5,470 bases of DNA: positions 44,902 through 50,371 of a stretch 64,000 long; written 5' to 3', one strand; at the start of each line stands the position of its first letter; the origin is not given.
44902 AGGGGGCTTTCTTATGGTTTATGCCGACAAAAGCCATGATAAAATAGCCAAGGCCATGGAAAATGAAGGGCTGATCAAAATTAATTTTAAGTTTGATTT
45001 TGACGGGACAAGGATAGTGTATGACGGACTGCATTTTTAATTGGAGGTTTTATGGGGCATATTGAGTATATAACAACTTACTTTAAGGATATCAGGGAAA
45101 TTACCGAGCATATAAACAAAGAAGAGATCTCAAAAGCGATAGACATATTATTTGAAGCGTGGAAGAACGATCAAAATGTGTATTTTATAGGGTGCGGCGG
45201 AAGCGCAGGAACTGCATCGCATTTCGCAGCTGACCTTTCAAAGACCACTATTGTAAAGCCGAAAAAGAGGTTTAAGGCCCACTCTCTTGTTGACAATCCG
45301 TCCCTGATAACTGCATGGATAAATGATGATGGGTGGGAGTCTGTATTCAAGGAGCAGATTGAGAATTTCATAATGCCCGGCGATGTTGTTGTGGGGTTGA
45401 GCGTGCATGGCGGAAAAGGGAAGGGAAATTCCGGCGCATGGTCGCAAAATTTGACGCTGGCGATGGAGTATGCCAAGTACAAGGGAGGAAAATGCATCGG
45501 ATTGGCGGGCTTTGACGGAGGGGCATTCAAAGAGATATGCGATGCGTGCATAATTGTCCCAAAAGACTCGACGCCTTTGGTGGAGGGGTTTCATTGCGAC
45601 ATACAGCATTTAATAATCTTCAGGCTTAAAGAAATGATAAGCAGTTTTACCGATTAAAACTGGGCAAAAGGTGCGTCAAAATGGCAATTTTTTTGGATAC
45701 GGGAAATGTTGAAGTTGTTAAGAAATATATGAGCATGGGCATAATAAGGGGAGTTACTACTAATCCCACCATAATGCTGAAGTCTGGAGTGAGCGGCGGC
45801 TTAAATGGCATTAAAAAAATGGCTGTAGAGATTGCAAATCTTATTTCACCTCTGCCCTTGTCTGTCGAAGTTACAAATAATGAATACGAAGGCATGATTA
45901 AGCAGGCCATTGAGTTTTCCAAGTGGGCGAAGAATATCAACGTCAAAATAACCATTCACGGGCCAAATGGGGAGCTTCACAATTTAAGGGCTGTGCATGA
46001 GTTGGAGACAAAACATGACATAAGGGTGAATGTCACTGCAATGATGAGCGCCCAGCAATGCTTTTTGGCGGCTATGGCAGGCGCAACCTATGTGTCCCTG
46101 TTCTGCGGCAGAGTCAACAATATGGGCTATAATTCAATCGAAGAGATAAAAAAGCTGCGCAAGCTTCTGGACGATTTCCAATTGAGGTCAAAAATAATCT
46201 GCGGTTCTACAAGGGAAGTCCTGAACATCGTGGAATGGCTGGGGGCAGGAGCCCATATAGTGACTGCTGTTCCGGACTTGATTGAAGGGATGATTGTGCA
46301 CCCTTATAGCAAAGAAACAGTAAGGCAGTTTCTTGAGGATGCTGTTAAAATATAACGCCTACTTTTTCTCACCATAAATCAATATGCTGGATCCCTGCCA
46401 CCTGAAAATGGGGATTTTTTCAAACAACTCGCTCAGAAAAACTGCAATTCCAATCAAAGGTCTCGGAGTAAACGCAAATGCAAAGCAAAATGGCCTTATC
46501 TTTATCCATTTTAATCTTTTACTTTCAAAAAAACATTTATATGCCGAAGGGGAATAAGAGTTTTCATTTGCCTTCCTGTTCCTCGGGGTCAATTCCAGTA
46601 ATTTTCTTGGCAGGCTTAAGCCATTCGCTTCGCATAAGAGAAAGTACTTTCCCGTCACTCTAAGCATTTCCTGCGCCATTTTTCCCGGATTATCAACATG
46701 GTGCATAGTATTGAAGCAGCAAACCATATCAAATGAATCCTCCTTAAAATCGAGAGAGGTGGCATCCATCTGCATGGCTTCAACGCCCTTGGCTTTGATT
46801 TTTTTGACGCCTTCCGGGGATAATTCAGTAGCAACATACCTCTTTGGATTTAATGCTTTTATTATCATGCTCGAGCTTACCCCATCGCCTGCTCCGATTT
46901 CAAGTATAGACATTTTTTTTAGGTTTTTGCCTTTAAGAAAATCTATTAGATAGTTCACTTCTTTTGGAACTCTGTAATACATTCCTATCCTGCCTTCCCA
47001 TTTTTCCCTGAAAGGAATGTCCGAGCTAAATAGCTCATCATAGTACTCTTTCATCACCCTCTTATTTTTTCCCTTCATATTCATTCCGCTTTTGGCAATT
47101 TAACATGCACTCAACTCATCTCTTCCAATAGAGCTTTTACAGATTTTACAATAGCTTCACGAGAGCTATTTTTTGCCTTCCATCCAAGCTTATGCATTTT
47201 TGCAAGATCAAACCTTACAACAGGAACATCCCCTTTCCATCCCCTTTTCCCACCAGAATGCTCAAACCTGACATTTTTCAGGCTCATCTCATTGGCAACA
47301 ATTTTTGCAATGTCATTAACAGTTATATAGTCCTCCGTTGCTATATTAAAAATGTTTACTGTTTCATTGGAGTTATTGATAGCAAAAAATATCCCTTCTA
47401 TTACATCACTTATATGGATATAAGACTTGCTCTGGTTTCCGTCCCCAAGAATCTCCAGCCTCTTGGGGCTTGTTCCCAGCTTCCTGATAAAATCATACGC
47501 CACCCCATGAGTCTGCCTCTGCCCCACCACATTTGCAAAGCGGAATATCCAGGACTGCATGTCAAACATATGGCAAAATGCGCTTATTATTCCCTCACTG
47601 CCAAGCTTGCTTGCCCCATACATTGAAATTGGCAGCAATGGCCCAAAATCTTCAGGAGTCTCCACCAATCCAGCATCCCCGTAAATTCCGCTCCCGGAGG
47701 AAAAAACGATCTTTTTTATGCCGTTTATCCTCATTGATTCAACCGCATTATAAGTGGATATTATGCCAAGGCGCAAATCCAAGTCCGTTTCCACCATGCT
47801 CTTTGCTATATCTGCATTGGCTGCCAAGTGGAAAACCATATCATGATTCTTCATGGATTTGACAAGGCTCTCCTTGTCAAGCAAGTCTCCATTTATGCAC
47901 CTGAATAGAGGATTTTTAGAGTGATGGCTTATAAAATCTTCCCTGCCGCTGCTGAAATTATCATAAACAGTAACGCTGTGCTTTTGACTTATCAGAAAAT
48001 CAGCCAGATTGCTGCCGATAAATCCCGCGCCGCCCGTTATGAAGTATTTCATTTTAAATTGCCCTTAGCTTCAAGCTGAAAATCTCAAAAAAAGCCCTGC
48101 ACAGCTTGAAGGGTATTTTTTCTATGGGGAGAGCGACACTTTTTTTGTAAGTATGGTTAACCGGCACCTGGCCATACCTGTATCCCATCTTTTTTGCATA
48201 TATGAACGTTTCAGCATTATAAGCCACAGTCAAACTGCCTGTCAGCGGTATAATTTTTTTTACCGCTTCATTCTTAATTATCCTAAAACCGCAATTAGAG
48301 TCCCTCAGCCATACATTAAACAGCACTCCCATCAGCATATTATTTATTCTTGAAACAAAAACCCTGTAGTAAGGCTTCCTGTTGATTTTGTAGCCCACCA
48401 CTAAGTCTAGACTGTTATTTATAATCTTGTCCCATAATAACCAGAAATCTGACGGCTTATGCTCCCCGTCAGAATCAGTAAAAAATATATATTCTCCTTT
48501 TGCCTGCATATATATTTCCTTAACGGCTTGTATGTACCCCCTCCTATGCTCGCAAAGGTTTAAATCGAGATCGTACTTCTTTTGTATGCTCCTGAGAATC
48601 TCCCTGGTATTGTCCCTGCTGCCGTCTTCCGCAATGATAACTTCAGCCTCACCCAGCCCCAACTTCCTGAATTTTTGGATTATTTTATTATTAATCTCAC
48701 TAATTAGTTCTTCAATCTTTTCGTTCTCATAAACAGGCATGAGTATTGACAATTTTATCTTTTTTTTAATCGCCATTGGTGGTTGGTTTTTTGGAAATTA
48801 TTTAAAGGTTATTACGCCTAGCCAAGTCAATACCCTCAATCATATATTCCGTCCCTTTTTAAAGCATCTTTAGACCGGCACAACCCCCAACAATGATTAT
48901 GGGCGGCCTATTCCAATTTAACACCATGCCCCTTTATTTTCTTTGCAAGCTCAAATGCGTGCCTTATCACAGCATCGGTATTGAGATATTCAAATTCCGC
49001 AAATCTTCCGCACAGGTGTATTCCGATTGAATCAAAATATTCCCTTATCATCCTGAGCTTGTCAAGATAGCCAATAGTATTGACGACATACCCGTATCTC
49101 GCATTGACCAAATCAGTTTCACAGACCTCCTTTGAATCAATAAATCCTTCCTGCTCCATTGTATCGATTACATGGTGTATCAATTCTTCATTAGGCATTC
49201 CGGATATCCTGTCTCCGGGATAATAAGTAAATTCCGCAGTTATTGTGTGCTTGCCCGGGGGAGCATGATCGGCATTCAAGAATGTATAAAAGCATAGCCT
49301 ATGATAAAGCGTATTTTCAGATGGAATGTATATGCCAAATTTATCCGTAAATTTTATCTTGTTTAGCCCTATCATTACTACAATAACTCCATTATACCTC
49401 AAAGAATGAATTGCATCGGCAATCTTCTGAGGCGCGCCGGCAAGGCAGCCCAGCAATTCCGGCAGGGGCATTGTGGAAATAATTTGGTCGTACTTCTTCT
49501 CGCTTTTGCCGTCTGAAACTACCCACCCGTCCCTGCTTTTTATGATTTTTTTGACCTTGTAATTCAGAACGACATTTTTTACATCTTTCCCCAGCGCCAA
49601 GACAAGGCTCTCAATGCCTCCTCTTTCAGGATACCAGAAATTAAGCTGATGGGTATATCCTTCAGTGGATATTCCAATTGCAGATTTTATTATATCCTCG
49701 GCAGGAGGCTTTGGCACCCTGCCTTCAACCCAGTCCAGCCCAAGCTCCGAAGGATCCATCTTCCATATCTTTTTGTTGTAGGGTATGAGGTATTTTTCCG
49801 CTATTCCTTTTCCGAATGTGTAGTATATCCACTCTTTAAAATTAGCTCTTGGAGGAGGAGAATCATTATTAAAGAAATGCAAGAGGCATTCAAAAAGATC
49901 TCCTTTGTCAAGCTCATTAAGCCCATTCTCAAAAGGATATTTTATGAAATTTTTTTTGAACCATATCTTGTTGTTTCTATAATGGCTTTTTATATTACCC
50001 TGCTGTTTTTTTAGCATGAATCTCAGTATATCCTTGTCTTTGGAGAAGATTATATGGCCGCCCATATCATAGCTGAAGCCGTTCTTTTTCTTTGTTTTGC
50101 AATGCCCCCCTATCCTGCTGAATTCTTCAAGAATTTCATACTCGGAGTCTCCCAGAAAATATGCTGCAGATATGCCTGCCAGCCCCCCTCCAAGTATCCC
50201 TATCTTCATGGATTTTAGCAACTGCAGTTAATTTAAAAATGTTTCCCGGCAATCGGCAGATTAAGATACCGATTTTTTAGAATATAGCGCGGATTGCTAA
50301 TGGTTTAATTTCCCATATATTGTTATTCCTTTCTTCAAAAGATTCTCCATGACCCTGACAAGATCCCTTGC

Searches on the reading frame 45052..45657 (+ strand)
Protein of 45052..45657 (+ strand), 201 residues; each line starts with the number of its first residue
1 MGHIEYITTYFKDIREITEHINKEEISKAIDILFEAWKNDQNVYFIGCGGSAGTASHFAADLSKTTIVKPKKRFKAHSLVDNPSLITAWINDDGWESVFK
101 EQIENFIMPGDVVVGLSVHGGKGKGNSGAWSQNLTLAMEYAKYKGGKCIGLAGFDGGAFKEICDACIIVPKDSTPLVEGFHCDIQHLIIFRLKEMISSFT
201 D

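Call 9: search_protein_families(library=pfam, proteins=[window:45052-45657:+], max_evalue=0.00001)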
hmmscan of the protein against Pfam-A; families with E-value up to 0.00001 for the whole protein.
window:45052-45657:+ (201 aa): 1 family
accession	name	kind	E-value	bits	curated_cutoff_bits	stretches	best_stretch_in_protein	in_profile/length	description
PF13580.11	SIS_2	-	6.1e-12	46.2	27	1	10-121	2-115/138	SIS domain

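Call 65: search_protein_families(library=ncbifam, proteins=[window:45052-45657:+], max_evalue=0.000001)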
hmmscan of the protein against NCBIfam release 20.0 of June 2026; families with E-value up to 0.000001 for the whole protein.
window:45052-45657:+ (201 aa): 5 families
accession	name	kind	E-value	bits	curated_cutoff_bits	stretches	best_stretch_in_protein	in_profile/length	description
TIGR00441.1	gmhA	equivalog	1.6e-25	90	209.45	1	31-189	2-150/154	D-sedoheptulose 7-phosphate isomerase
NF010546.0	PRK13936.1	equivalog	5.3e-21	75.3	276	1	15-188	18-184/197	phosphoheptose isomerase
NF001628.0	PRK00414.1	equivalog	3.3e-18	66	265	1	18-194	22-189/192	D-sedoheptulose 7-phosphate isomerase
NF010547.0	PRK13938.1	equivalog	7e-14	51.9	320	1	26-188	30-183/196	D-sedoheptulose 7-phosphate isomerase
NF008138.0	PRK10886.1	equivalog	3.4e-09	36.7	352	1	24-160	25-151/196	DnaA initiator-associating protein DiaA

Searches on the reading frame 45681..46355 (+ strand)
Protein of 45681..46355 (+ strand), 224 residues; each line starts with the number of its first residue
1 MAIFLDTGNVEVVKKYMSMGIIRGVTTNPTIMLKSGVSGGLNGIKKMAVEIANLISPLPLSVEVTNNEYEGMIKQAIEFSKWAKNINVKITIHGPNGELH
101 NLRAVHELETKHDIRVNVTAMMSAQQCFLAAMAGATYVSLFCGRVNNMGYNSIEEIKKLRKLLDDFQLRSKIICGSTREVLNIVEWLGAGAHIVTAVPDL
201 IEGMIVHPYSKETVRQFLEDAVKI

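Call 10: search_protein_families(library=pfam, proteins=[window:45681-46355:+], max_evalue=0.00001)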
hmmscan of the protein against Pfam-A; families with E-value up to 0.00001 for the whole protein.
window:45681-46355:+ (224 aa): 1 family
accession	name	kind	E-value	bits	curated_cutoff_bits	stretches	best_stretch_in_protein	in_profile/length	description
PF00923.25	TAL_FSA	-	1.7e-37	129.8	27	1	3-214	1-242/285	Transaldolase/Fructose-6-phosphate aldolase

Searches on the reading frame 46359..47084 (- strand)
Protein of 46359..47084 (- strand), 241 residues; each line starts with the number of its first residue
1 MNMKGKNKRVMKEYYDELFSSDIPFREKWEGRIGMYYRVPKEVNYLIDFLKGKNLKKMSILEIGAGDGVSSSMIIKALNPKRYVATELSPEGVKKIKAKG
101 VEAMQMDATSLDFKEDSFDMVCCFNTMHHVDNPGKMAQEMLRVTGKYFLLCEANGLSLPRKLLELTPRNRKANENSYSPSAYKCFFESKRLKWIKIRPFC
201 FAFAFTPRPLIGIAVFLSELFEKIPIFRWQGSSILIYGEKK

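Call 5: search_protein_families(library=pfam, proteins=[window:46359-47084:-], max_evalue=0.001)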
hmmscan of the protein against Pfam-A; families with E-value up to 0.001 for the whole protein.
window:46359-47084:- (241 aa): 7 families
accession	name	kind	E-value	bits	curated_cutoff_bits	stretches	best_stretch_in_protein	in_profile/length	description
PF08241.18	Methyltransf_11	-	2.1e-15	57.6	21.2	1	61-144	1-87/95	Methyltransferase domain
PF13649.12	Methyltransf_25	-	6.4e-15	56.1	27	1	60-144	1-93/97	Methyltransferase domain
PF13489.12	Methyltransf_23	-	1.2e-13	51.5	27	1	40-165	6-132/164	Methyltransferase domain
PF08242.18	Methyltransf_12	-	6.8e-11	43.2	30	1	61-142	1-90/98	Methyltransferase domain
PF13847.12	Methyltransf_31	-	3e-10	40.4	27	1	56-162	3-114/145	Methyltransferase domain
PF07021.18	MetW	-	1e-07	32.3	21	1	59-146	16-104/193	Methionine biosynthesis protein MetW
PF05219.18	DREV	-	7.2e-06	25.7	26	1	54-141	92-175/265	DREV methyltransferase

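Call 65: search_protein_families(library=ncbifam, proteins=[window:46359-47084:-], max_evalue=0.000001)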
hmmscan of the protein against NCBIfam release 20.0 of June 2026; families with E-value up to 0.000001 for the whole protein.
window:46359-47084:- (241 aa): 6 families
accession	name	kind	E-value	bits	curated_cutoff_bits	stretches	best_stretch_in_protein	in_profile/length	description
TIGR02072.1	BioC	equivalog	1.3e-11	44.8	184.95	1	44-145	21-125/244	malonyl-ACP O-methyltransferase BioC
NF045825.1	FAmtase_mtf2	equivalog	1.3e-09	37.7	400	1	55-144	57-150/248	fatty-acid O-methyltransferase Mtf2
NF045823.1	PthPhpthDimycoMt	equivalog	3.7e-09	36.1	300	1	55-143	65-157/256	phthiotriol/phenolphthiotriol dimycocerosates methyltransferase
TIGR02081.1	metW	equivalog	9e-09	35.1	189.5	1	58-146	15-104/194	methionine biosynthesis protein MetW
NF011527.0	PRK14968.1-1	equivalog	4.1e-07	29.9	242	1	43-126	21-101/192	putative methyltransferase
NF011530.0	PRK14968.1-4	equivalog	4.1e-07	29.5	243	1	55-122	38-104/202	putative methyltransferase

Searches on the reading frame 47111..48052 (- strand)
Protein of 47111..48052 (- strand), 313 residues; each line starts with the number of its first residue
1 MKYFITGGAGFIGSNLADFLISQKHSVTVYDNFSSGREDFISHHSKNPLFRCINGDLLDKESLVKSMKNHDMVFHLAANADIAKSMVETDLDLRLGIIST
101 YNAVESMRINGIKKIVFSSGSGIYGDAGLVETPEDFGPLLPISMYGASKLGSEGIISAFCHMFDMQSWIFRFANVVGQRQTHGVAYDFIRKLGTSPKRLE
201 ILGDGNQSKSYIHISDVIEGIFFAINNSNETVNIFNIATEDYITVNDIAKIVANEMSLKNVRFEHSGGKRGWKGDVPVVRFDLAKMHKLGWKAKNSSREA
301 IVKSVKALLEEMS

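Call 10: search_protein_families(library=pfam, proteins=[window:47111-48052:-], max_evalue=0.00001)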
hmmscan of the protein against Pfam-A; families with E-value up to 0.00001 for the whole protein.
window:47111-48052:- (313 aa): 6 families
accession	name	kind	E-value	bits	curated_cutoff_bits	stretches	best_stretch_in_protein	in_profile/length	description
PF01370.27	Epimerase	-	3.7e-43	148.1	20.9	1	4-238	2-240/240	NAD dependent epimerase/dehydratase family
PF16363.11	GDP_Man_Dehyd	-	2.1e-37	129.8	27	1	4-300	1-328/332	GDP-mannose 4,6 dehydratase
PF01073.25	3Beta_HSD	-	2.5e-15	56.7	22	1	5-237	2-241/280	3-beta hydroxysteroid dehydrogenase/isomerase family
PF04321.23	RmlD_sub_bind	-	2.9e-11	43.4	27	1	1-260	1-235/287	RmlD substrate binding domain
PF13460.12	NAD_binding_10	-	7.9e-11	42.6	27.2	1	7-127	1-109/184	NAD(P)H-binding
PF02719.21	Polysacc_synt_2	-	4e-10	39.8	20.2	1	4-119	2-127/293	Polysaccharide biosynthesis protein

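Call 20: search_protein_families(library=ncbifam, proteins=[window:47111-48052:-], max_evalue=0.00001)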
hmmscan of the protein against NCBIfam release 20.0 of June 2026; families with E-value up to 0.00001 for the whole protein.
window:47111-48052:- (313 aa): 26 families (the best 25 are shown)
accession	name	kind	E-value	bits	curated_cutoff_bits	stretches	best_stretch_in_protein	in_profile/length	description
TIGR01179.1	galE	equivalog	9.1e-39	133.2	262.3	1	4-304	3-320/332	UDP-glucose 4-epimerase GalE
TIGR01181.1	dTDP_gluc_dehyt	equivalog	2.2e-35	122.3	365.1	1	3-308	2-311/321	dTDP-glucose 4,6-dehydratase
TIGR04180.1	EDH_00030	hypoth_equivalog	2.1e-34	118.9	475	1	4-288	2-288/297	NAD-dependent 4,6-dehydratase LegB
TIGR02197.1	heptose_epim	equivalog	5e-21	75.2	274.6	1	5-262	3-267/316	ADP-glyceromanno-heptose 6-epimerase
NF007956.0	PRK10675.1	subfamily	2.5e-20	72.9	394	1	1-179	1-184/338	UDP-glucose 4-epimerase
NF011728.1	PRK15181.1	equivalog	8.9e-19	67.7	760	1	2-266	17-290/348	Vi polysaccharide biosynthesis UDP-N-acetylglucosaminuronic acid C-4 epimerase TviC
NF043036.1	ErythonDh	equivalog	4.3e-15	55.7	325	1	1-159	1-163/321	D-erythronate dehydrogenase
NF007490.0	PRK10084.1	subfamily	7.7e-13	48.1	649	1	1-108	1-112/361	dTDP-glucose 4,6-dehydratase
TIGR03466.1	HpnA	hypoth_equivalog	2.2e-12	46.5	367.65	1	1-165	1-160/327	hopanoid-associated sugar epimerase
NF007582.0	PRK10217.1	equivalog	2.9e-12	46.4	698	1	2-240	3-254/355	dTDP-glucose 4,6-dehydratase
NF042422.1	oxyalk_red_OleD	equivalog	1.3e-11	44.4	580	1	1-122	1-112/329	2-alkyl-3-oxoalkanoate reductase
TIGR03589.1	PseB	equivalog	2.2e-11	43.3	407.75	1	4-261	8-249/324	UDP-N-acetylglucosamine 4,6-dehydratase (inverting)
TIGR01777.1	yfcH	hypoth_equivalog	5.3e-11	42.6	207.35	0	201-257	187-242/292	TIGR01777 family oxidoreductase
NF005998.1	PRK08125.1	equivalog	1.9e-10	39.8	777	1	3-262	318-591/649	bifunctional UDP-4-amino-4-deoxy-L-arabinose formyltransferase/UDP-glucuronic acid oxidase ArnA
TIGR01472.1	gmd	equivalog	8.3e-10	38.4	415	1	4-266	4-277/342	GDP-mannose 4,6-dehydratase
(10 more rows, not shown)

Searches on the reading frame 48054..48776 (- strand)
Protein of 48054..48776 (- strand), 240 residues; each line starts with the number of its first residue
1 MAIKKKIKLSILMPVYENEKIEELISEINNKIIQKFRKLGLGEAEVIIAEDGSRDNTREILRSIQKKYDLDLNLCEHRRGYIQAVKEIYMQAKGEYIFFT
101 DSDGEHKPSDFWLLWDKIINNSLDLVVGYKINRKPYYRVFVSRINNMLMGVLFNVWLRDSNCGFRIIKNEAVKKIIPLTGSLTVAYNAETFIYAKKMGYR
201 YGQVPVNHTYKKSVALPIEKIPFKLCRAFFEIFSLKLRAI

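Call 10: search_protein_families(library=pfam, proteins=[window:48054-48776:-], max_evalue=0.00001)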
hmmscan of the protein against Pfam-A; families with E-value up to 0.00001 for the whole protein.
window:48054-48776:- (240 aa): 1 family
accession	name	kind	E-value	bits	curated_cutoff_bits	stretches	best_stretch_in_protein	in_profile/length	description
PF00535.33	Glycos_transf_2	-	1.6e-18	67.6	23.3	1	10-173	1-165/168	Glycosyl transferase family 2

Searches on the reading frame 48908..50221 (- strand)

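Call 10: search_protein_families(library=pfam, proteins=[window:48908-50221:-], max_evalue=0.00001)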
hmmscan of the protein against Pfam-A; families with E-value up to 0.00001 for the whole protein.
window:48908-50221:- (437 aa): 2 families
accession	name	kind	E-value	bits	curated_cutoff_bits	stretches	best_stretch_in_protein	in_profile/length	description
PF01593.30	Amino_oxidase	-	1.5e-22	81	19.8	1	14-357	1-363/443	Flavin containing amine oxidoreductase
PF13450.12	NAD_binding_8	-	1.5e-10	41.7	21.9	1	9-69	1-65/68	NAD(P)-binding Rossmann-like domain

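Call 65: search_protein_families(library=ncbifam, proteins=[window:48908-50221:-], max_evalue=0.000001)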
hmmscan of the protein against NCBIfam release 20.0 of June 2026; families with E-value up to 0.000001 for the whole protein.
window:48908-50221:- (437 aa): 12 families
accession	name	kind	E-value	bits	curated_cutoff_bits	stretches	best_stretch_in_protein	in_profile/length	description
NF005548.0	PRK07208.1-4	equivalog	3.4e-49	167.8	389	1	6-429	5-450/488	hypothetical protein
NF005547.0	PRK07208.1-3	equivalog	6.6e-39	133.9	380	1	4-434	4-446/465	hypothetical protein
NF005545.0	PRK07208.1-1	equivalog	2.7e-36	125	451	1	4-429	7-461/504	hypothetical protein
NF005546.0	PRK07208.1-2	equivalog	4.1e-25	88.3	418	2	81-430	115-503/527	hypothetical protein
NF005560.0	PRK07233.1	equivalog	9.5e-24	84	252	2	203-430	202-429/435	hypothetical protein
NF005549.0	PRK07208.1-5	equivalog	6e-17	61.3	587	1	6-68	6-74/534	hypothetical protein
NF008845.0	PRK11883.1-5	equivalog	2e-12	46.1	560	0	5-65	5-73/468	protoporphyrinogen oxidase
TIGR00562.1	proto_IX_ox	equivalog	2.9e-12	45.9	97.85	1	6-69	4-71/470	protoporphyrinogen oxidase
NF008841.0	PRK11883.1-1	equivalog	6.8e-12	45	517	0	4-69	3-73/453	protoporphyrinogen oxidase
NF058655.1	CrtID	equivalog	6.1e-08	31.9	640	0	8-55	2-51/478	bifunctional phytoene desaturase/3,4-desaturase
TIGR00031.1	UDP-GALP_mutase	equivalog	1.6e-07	30.6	303.75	0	6-170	3-176/378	UDP-galactopyranose mutase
TIGR03467.1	HpnE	equivalog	2.9e-07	30.1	283.05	0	9-70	3-68/430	hydroxysqualene dehydroxylase HpnE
